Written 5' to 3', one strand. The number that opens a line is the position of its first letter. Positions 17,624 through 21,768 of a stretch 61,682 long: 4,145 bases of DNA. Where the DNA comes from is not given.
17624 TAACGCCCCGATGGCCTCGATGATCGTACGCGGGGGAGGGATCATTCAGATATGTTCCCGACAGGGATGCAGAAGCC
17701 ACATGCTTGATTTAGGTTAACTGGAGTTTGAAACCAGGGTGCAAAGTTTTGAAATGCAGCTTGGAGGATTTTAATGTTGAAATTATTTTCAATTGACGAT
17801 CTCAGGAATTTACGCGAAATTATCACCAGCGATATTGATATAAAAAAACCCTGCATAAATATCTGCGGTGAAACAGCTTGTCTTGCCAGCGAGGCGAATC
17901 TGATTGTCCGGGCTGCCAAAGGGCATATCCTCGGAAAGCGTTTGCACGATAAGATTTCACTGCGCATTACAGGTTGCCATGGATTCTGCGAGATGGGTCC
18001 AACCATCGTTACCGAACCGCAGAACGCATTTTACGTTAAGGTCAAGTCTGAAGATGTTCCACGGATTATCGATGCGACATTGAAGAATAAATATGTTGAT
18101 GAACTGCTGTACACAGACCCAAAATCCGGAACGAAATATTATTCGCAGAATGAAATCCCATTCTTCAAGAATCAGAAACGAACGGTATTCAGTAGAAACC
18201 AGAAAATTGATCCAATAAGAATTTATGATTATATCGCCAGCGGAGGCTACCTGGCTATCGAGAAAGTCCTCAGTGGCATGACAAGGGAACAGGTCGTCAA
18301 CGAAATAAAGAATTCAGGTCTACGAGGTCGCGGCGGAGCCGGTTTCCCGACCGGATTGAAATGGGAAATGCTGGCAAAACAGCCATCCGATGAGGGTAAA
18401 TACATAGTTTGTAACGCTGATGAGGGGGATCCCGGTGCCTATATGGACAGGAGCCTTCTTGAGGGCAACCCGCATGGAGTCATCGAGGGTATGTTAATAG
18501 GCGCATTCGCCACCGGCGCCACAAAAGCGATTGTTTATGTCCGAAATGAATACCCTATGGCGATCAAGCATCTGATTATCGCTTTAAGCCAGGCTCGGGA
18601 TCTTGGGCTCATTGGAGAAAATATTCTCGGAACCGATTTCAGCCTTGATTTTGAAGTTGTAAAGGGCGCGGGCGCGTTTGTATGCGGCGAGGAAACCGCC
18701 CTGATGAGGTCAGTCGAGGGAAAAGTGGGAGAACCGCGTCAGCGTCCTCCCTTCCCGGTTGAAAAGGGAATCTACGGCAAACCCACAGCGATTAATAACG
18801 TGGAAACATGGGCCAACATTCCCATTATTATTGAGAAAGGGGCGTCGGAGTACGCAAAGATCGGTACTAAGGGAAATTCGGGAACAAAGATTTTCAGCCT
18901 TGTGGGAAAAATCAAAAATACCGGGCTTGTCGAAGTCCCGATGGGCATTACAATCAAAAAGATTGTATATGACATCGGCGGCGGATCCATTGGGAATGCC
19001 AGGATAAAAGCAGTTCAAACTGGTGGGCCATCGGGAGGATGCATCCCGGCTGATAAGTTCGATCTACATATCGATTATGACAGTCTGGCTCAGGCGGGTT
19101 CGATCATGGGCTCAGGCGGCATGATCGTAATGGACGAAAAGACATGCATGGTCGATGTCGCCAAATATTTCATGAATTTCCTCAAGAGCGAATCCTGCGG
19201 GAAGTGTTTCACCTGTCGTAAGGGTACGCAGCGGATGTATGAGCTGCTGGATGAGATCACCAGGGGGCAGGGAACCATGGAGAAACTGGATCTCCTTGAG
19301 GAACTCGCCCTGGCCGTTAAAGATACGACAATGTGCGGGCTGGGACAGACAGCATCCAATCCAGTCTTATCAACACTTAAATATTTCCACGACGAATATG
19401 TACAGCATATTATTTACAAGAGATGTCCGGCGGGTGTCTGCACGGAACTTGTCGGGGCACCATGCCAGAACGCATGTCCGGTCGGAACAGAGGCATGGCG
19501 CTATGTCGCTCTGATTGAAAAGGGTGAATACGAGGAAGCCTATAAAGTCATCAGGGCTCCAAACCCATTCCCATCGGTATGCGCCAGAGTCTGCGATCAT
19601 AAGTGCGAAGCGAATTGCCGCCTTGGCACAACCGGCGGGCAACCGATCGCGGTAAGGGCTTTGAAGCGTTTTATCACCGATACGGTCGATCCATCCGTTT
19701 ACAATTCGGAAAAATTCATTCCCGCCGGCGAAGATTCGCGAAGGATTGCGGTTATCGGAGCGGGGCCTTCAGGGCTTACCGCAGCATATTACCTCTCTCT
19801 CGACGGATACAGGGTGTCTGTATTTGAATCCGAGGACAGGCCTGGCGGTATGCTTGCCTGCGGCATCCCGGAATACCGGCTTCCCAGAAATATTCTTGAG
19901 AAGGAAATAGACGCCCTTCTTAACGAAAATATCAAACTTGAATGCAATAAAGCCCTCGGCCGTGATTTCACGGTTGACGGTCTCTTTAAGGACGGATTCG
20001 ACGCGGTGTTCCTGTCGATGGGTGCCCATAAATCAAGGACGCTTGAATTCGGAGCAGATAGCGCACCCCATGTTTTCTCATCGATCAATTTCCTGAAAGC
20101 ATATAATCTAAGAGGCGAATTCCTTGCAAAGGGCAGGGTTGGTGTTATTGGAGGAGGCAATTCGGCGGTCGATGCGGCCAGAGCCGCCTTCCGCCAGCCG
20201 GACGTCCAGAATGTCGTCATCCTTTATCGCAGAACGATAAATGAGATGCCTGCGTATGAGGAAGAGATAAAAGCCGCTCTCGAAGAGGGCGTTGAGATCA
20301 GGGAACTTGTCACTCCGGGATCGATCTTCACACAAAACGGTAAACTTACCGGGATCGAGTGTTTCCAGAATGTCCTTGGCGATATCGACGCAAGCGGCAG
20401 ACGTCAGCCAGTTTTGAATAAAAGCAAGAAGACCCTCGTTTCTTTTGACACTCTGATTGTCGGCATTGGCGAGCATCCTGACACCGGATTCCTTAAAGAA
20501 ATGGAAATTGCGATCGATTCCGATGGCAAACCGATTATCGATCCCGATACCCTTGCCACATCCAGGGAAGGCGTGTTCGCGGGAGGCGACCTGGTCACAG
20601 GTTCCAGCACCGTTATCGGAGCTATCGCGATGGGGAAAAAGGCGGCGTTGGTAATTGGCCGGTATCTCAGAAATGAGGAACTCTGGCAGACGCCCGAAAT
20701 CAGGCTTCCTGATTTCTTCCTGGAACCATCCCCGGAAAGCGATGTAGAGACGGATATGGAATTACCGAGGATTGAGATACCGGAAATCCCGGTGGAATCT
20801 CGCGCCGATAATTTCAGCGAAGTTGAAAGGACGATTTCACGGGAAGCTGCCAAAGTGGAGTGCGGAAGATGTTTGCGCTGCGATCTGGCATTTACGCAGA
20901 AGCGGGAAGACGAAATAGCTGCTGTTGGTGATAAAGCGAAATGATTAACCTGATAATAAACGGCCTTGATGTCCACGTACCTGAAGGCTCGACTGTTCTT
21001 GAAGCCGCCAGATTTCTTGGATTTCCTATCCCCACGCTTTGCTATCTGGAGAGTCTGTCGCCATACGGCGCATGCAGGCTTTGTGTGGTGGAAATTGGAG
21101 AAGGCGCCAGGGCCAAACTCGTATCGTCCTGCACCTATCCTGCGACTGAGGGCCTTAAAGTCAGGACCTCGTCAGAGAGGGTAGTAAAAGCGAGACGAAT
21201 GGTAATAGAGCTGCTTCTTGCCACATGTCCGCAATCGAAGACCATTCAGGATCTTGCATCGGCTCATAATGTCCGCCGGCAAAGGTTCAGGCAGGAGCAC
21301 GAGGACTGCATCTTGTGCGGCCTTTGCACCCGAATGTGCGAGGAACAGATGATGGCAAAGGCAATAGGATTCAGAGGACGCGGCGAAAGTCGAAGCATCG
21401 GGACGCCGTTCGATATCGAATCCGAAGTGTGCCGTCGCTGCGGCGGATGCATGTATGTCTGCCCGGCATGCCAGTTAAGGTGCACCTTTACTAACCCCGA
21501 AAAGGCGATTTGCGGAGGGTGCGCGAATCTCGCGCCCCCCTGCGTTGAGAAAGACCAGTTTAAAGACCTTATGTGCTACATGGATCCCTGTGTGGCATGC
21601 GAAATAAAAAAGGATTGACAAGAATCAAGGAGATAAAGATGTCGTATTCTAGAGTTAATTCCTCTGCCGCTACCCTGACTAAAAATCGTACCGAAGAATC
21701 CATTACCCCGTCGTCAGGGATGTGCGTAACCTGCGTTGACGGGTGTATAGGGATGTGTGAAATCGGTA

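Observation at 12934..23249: Sigma54-controlled operon coupling a NuoE/NuoF (HydC/HydB-type) module and a GltD-type reductase to a glutamate-synthase-core FMN protein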

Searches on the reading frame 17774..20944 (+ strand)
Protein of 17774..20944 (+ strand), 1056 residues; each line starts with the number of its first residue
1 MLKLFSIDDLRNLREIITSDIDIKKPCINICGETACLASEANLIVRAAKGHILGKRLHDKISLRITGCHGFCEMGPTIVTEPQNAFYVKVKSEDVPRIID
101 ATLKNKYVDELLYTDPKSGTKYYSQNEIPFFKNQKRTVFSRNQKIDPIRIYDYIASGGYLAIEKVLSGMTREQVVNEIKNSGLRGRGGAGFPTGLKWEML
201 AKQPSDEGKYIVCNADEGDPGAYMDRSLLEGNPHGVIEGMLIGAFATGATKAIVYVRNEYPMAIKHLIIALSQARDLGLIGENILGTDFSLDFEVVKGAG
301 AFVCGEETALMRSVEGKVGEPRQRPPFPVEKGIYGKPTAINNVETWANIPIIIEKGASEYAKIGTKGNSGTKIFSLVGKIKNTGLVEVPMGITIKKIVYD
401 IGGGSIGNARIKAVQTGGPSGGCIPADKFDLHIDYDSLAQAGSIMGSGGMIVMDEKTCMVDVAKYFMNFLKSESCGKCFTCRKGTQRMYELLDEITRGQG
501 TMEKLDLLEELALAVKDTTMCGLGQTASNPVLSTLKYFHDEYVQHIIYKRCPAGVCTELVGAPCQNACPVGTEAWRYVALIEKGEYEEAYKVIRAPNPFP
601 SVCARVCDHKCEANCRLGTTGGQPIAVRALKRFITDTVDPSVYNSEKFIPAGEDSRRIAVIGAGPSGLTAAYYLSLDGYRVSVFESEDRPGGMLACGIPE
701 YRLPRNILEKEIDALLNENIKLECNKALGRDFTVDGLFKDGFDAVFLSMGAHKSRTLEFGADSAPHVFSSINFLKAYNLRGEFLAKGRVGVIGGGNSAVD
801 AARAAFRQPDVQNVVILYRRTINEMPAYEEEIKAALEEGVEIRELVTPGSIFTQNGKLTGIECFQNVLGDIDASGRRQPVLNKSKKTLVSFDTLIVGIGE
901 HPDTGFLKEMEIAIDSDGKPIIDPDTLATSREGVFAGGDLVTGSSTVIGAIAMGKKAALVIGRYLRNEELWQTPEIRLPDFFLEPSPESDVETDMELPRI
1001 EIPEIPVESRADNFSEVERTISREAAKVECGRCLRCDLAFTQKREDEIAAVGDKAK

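Call 3: search_protein_families(library=pfam, proteins=[window:17774-20944:+])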
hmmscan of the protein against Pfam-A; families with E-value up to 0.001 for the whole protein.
window:17774-20944:+ (1056 aa): 14 families
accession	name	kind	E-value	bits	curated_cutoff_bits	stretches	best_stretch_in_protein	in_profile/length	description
PF01512.22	Complex1_51K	-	2.4e-45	154.5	31.2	1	178-350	1-149/150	Nuo51 FMN-binding domain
PF10589.14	NADH_4Fe-4S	-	4.4e-32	110.2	23.5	1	461-545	1-85/85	NADH-ubiquinone oxidoreductase-F iron-sulfur binding region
PF07992.20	Pyr_redox_2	-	1e-24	87.9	26.1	1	657-954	2-291/291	Pyridine nucleotide-disulphide oxidoreductase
PF14691.11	Fer4_20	-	1e-22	80.5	25.8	1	555-638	23-108/113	Dihydroprymidine dehydrogenase domain II, 4Fe-4S cluster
PF13738.12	Pyr_redox_3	-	1.2e-13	51.4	30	1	784-938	162-305/305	Pyridine nucleotide-disulphide oxidoreductase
PF13450.12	NAD_binding_8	-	5.3e-10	39.9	21.9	1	660-695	1-36/68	NAD(P)-binding Rossmann-like domain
PF01946.23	Thi4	-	2e-08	34.2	26.2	1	658-718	20-79/235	Thi4 family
PF01266.30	DAO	-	1.2e-06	28.8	27.9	1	657-692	1-37/353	FAD dependent oxidoreductase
PF00070.33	Pyr_redox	-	1.9e-06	28.7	22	0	657-691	1-35/82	Pyridine nucleotide-disulphide oxidoreductase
PF01593.30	Amino_oxidase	-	6.8e-05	22.8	19.8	1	666-692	2-28/443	Flavin containing amine oxidoreductase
PF01257.25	2Fe-2S_thioredx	-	7.2e-05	23.1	24.8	1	25-101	65-143/145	Thioredoxin-like [2Fe-2S] ferredoxin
PF10531.15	SLBB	-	0.00013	22.2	27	1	374-422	2-53/55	SLBB domain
PF12831.13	FAD_oxidored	-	0.00025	20.9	27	0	658-697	2-41/416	FAD dependent oxidoreductase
PF03486.20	HI0933_like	-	0.00057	19.8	50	0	657-692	2-37/244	HI0933-like protein Rossmann domain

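Call 5: search_protein_families(library=ncbifam, proteins=[window:17774-20944:+], max_evalue=0.01)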
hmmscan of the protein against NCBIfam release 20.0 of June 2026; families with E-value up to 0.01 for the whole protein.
window:17774-20944:+ (1056 aa): 77 families (the best 25 are shown)
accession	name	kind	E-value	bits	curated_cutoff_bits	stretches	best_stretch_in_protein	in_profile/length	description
TIGR01959.1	nuoF_fam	equivalog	2.7e-144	480.6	558.65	1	143-546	7-410/410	NADH-quinone oxidoreductase subunit NuoF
NF009410.0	PRK12771.1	subfamily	1e-127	427.1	516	1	515-1040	4-515/566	NAD(P)-binding protein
NF009454.0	PRK12814.1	equivalog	2.4e-116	389.7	916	1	554-1038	98-574/657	putative NADPH-dependent glutamate synthase small subunit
NF010120.0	PRK13596.1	equivalog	2.2e-115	385.7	389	1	149-546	19-417/433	NADH-quinone oxidoreductase subunit NuoF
NF008436.0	PRK11278.1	equivalog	1.9e-110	369.9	749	1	144-547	21-427/448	NADH-quinone oxidoreductase subunit NuoF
NF009414.0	PRK12778.1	equivalog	2.5e-94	317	1103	1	556-967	331-751/752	bifunctional dihydroorotate dehydrogenase B NAD binding subunit/NADPH-dependent glutamate synthase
TIGR03315.1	Se_ygfK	equivalog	2e-93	313.6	835.3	1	560-965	443-836/1012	putative selenate reductase subunit YgfK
NF010590.0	PRK13984.1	equivalog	2.2e-90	303.5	946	2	563-969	197-610/611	putative oxidoreductase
TIGR01316.1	gltA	equivalog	7.4e-87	292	471.75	1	561-965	35-449/449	NADPH-dependent glutamate synthase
NF009413.0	PRK12775.1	equivalog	9e-74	248.9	1895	1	555-977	332-766/1006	putative trifunctional 2-polyprenylphenol hydroxylase/glutamate synthase subunit beta/ferritin domain-containing protein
TIGR01318.1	gltD_gamma_fam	subfamily_domain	2.8e-72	243.8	482.95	1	553-966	39-466/467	glutamate synthase, small subunit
NF009408.0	PRK12769.1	equivalog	8.6e-66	222.4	1003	1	563-967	235-653/659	formate-dependent uric acid utilization protein AegA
NF009409.0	PRK12770.1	subfamily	2.7e-59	201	343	1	652-968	15-353/360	putative glutamate synthase subunit beta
NF009415.0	PRK12779.1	equivalog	1.1e-55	189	1519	1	562-961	208-622/944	putative bifunctional glutamate synthase subunit beta/2-polyprenylphenol hydroxylase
NF009451.0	PRK12809.1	equivalog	3e-51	174.5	1154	1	561-958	216-627/639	formate-dependent uric acid utilization protein YgfT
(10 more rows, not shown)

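Call 27: search_solved_structures(query=window:17774-20941:+, max_evalue=1e-20)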
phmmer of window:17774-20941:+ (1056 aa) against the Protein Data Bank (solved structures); distinct sequences matched with E-value up to 1e-20: 73 (the best 60 are shown).
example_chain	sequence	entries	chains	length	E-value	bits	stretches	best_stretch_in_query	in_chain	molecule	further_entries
7t2r_B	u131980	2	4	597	1.9e-206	691.4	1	28-560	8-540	NiFe hydrogenase subunit B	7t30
7q4v_B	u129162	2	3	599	2.5e-197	661.2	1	24-563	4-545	Iron hydrogenase HydB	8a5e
9mqx_B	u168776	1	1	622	1.6e-195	655.2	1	6-568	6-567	NADH:ubiquinone oxidoreductase, NADH-binding (51 kD) subunit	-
8a6t_B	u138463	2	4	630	5.2e-187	627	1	1-561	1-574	Electron bifurcating hydrogenase subunit HydB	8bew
9n5u_B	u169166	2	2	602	2.2e-183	615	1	37-561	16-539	NfnB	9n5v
9bov_B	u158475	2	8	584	6.5e-178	596.9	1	38-560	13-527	NADH dehydrogenase (Quinone)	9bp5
7p5h_B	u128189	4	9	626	6.7e-172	577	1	40-558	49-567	Fe-hydrogenase, subunit beta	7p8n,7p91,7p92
7q4w_B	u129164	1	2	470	2.4e-170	571.9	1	150-563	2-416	Iron hydrogenase HydB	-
8oh5_B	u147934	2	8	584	1.1e-166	559.7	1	61-563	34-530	NAD-reducing hydrogenase subunit HoxF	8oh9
6vw7_B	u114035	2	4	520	6.1e-112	378.5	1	35-542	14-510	NAD-dependent formate dehydrogenase beta subunit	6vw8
2fug_1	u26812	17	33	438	3.2e-106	359.6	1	136-545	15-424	NADH-quinone oxidoreductase chain 1 | NADH-QUINONE OXIDOREDUCTASE SUBUNIT 1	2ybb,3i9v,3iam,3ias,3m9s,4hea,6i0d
6hl2_B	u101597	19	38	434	1.9e-105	357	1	144-544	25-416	NADH-quinone oxidoreductase subunit F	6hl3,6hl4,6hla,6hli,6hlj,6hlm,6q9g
7q5y_C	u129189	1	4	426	1.9e-105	357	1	144-544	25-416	NADH-quinone oxidoreductase subunit F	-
6q9c_B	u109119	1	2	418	2.4e-105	356.7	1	144-543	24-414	NADH-quinone oxidoreductase subunit F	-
6r7p_B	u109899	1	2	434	5e-105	355.6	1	144-544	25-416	NADH-quinone oxidoreductase subunit F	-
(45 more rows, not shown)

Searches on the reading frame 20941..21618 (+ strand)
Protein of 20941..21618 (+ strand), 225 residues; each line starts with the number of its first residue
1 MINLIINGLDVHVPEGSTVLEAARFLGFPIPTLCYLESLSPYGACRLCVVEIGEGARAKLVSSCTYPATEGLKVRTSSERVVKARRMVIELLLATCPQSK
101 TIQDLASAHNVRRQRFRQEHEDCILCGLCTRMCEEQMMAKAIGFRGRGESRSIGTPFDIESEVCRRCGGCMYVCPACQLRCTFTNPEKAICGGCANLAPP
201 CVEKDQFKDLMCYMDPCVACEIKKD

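Call 3: search_protein_families(library=pfam, proteins=[window:20941-21618:+])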
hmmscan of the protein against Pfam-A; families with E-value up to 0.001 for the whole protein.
window:20941-21618:+ (225 aa): 4 families
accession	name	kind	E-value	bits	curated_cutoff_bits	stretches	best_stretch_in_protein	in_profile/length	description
PF13510.11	Fer2_4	-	4.7e-16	59.1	22.8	1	1-78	3-81/82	2Fe-2S iron-sulfur cluster binding domain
PF12838.12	Fer4_7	-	3.8e-07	30.9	27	1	123-176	2-50/52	4Fe-4S dicluster domain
PF14697.11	Fer4_21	-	0.00041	20.9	35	1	120-176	5-53/59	4Fe-4S dicluster domain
PF13237.11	Fer4_10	-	0.0007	19.9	25.5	1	118-175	4-53/53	4Fe-4S dicluster domain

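Call 5: search_protein_families(library=ncbifam, proteins=[window:20941-21618:+], max_evalue=0.01)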
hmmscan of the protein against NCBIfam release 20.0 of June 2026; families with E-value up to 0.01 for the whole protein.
window:20941-21618:+ (225 aa): 17 families
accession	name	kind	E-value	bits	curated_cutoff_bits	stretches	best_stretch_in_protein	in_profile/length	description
NF040763.1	FeFe_hydrog_A6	exception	1.5e-38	132.5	765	1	2-180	1-206/571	NADH-dependent [FeFe] hydrogenase, group A6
NF005745.0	PRK07569.1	equivalog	6.2e-33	114.1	333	2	3-95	5-95/238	bidirectional hydrogenase complex protein HoxU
TIGR01973.1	NuoG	equivalog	1.9e-27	96.3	470.05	1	5-97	2-92/606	NADH-quinone oxidoreductase subunit NuoG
NF040762.1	Hydr_FeFe_Clost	exception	5.9e-23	81.3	900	2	3-93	2-90/572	ferredoxin hydrogenase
NF009454.0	PRK12814.1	equivalog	2.6e-20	72.4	916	1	2-94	4-94/657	putative NADPH-dependent glutamate synthase small subunit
NF006305.0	PRK08493.1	equivalog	1.3e-19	69.8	591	1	1-91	1-87/819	NADH-quinone oxidoreductase subunit G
NF005895.0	PRK07860.1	equivalog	6.5e-19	67.4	802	1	1-97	17-113/811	NADH-quinone oxidoreductase subunit G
NF003454.1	PRK05035.1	equivalog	2.4e-06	26.3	345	1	115-176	361-420/556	electron transport complex subunit RsxC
TIGR02512.1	FeFe_hydrog_A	subfamily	3.8e-05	22.7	405.95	1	119-179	5-67/375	[FeFe] hydrogenase, group A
NF004539.0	PRK05888.1-5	equivalog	9.1e-05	22.2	225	1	106-176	48-114/162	NADH-quinone oxidoreductase subunit NuoI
TIGR01971.1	NuoI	subfamily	0.00013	21.6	113.05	1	116-180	37-99/121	NADH-quinone oxidoreductase, chain I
NF004538.0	PRK05888.1-4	equivalog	0.00018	21.2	135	1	80-176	25-114/162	NADH-quinone oxidoreductase subunit NuoI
NF004544.0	PRK05888.2-6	equivalog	0.00038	20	457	1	108-177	68-134/220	NADH-quinone oxidoreductase subunit NuoI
TIGR01945.1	rnfC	subfamily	0.00045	18.9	245.95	1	113-177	357-417/435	RnfABCDGE type electron transport complex subunit C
TIGR00403.1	ndhI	equivalog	0.00065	19.3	302.35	1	112-181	53-121/183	NAD(P)H-quinone oxidoreductase subunit I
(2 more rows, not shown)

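Call 28: search_solved_structures(query=window:20941-21615:+, max_evalue=0.00001)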
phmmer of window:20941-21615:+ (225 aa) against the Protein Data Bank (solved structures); distinct sequences matched with E-value up to 0.00001: 71 (the best 60 are shown).
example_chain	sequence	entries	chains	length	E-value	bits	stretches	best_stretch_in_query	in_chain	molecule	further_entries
9mqx_A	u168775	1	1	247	2.3e-36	129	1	2-190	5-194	NADH:ubiquinone oxidoreductase chain G-like protein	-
8a6t_A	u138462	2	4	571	8.8e-31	110.7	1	1-179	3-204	Electron bifurcating hydrogenase subunit HydA1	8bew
7q4v_A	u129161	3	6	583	1.1e-26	97.2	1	3-96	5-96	Iron hydrogenase HydA1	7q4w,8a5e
8oh5_C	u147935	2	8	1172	3.2e-25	92.5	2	2-93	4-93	Formate dehydrogenase-O, major subunit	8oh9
9bov_A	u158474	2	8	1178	1.2e-24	90.6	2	4-94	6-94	Molybdopterin oxidoreductase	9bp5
7p5h_A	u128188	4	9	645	4.6e-23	85.4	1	5-179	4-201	Fe-hydrogenase, subunit alpha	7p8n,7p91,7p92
6tg9_A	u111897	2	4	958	2.6e-22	83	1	2-98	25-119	Formate dehydrogenase subunit alpha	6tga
9wxb_B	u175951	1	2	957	8.5e-22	81.3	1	2-98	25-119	Formate dehydrogenase alpha subunit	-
7t2r_A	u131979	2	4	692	3.1e-20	76.2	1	3-179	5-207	NiFe hydrogenase subunit A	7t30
7vw6_A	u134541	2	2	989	4.4e-20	75.7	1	7-107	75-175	Formate dehydrogenase | Tungsten-containing formate dehydrogenase alpha subunit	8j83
7e5z_A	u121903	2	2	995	4.5e-20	75.7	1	7-107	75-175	Formate dehydrogenase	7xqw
7zd6_3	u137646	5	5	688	6.4e-20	75.2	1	2-105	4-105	NADH-ubiquinone oxidoreductase 75 kDa subunit, mitochondrial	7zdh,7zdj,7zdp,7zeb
9w2u_G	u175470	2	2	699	6.4e-20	75.2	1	2-105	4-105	NADH-ubiquinone oxidoreductase 75 kDa subunit, mitochondrial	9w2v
5o31_G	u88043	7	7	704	6.5e-20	75.1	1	2-105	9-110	NADH-ubiquinone oxidoreductase 75 kDa subunit, mitochondrial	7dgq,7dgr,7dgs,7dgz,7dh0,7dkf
5lnk_3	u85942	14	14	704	6.6e-20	75.1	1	2-105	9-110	Mitochondrial complex I, 75 kDa subunit | NADH:ubiquinone oxidoreductase core subunit S1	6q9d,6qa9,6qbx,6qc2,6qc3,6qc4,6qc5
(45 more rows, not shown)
